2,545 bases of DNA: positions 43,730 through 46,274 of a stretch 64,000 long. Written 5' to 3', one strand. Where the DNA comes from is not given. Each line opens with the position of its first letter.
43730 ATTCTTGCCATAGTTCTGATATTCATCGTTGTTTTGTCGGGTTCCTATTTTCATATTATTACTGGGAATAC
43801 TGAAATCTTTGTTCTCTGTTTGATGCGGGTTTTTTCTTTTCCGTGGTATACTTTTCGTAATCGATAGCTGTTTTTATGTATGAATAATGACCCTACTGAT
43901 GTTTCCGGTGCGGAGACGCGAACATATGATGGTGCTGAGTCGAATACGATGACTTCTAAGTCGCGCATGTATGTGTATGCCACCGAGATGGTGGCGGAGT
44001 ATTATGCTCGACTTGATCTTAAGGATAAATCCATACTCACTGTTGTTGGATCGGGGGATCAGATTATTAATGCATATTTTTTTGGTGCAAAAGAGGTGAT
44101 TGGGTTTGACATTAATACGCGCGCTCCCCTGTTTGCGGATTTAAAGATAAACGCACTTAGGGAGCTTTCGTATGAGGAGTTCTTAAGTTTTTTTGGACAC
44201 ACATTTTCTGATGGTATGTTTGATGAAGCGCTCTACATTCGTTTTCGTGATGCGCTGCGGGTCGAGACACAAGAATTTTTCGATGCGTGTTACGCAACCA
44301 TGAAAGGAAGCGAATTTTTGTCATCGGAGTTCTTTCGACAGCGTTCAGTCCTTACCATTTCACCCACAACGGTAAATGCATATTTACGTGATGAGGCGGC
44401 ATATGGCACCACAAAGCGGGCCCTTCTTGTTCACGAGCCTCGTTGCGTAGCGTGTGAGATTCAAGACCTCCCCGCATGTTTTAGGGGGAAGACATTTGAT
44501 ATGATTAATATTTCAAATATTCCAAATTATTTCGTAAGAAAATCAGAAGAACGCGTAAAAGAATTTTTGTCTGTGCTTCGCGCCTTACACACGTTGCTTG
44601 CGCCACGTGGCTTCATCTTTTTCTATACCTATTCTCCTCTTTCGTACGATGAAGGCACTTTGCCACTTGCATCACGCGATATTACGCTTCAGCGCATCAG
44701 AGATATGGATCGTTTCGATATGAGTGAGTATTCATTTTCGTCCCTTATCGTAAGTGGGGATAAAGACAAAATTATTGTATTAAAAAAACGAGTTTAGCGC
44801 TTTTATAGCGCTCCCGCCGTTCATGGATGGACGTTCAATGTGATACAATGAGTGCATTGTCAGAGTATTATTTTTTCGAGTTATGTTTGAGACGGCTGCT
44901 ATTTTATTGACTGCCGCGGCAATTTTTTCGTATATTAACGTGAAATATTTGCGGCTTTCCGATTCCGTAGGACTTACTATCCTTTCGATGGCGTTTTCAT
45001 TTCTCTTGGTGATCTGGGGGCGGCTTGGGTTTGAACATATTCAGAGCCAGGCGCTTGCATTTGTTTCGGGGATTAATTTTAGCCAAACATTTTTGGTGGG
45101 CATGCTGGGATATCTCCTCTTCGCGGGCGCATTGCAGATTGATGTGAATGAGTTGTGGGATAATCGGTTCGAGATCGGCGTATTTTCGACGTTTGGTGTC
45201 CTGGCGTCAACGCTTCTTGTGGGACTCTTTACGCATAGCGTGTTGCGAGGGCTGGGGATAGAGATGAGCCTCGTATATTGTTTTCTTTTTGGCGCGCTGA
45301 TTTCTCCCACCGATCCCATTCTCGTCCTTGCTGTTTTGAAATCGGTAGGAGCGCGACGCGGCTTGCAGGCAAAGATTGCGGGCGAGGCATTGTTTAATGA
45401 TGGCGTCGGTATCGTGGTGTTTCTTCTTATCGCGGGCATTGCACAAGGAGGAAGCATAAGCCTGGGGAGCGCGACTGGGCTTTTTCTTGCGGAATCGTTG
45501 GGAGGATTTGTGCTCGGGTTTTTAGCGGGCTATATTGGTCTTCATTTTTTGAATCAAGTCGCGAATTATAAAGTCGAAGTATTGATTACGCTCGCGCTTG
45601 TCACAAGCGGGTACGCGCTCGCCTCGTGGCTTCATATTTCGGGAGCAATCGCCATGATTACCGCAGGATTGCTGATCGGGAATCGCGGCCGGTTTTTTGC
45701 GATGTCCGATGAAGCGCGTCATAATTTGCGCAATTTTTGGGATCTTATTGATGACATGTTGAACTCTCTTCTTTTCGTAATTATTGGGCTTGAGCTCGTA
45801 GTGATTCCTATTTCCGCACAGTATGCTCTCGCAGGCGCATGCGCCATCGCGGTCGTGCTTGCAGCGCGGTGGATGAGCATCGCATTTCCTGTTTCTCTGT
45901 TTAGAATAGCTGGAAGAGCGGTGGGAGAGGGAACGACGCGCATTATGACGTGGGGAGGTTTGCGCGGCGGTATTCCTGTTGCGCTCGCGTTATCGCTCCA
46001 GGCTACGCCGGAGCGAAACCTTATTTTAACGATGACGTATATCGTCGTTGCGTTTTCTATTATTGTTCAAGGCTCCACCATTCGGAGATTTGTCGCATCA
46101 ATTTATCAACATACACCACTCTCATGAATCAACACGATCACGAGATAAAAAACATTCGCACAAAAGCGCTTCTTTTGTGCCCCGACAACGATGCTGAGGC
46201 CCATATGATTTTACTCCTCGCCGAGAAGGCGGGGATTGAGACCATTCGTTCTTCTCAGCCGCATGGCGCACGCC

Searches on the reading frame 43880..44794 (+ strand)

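Call 15: search_protein_families(library=pfam, proteins=[window:43880-44794:+], max_evalue=0.001)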
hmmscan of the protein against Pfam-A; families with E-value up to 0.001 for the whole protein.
window:43880-44794:+ (305 aa): 1 family
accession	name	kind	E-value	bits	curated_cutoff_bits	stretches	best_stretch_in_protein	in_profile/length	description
PF11899.13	DUF3419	-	8.9e-09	35.4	28.2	1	48-137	30-118/385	Protein of unknown function (DUF3419)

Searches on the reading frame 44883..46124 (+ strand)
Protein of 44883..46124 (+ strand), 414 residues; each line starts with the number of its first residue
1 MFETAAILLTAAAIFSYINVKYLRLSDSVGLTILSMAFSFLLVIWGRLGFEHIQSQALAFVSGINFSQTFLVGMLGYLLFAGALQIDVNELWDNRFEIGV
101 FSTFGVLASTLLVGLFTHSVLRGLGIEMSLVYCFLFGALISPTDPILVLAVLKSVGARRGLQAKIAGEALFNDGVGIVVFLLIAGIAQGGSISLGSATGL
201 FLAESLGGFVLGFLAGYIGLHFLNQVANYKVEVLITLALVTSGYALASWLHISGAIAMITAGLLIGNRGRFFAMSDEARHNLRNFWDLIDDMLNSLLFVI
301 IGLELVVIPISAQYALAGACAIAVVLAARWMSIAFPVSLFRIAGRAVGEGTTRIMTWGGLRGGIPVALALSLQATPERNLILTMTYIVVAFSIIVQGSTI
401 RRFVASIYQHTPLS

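Call 15: search_protein_families(library=pfam, proteins=[window:44883-46124:+], max_evalue=0.001)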
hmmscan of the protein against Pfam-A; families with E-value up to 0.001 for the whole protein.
window:44883-46124:+ (414 aa): 1 family
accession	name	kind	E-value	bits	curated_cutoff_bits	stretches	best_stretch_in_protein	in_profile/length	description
PF00999.27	Na_H_Exchanger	-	2.6e-52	178.4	26.2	1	12-404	3-373/375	Sodium/hydrogen exchanger, transmembrane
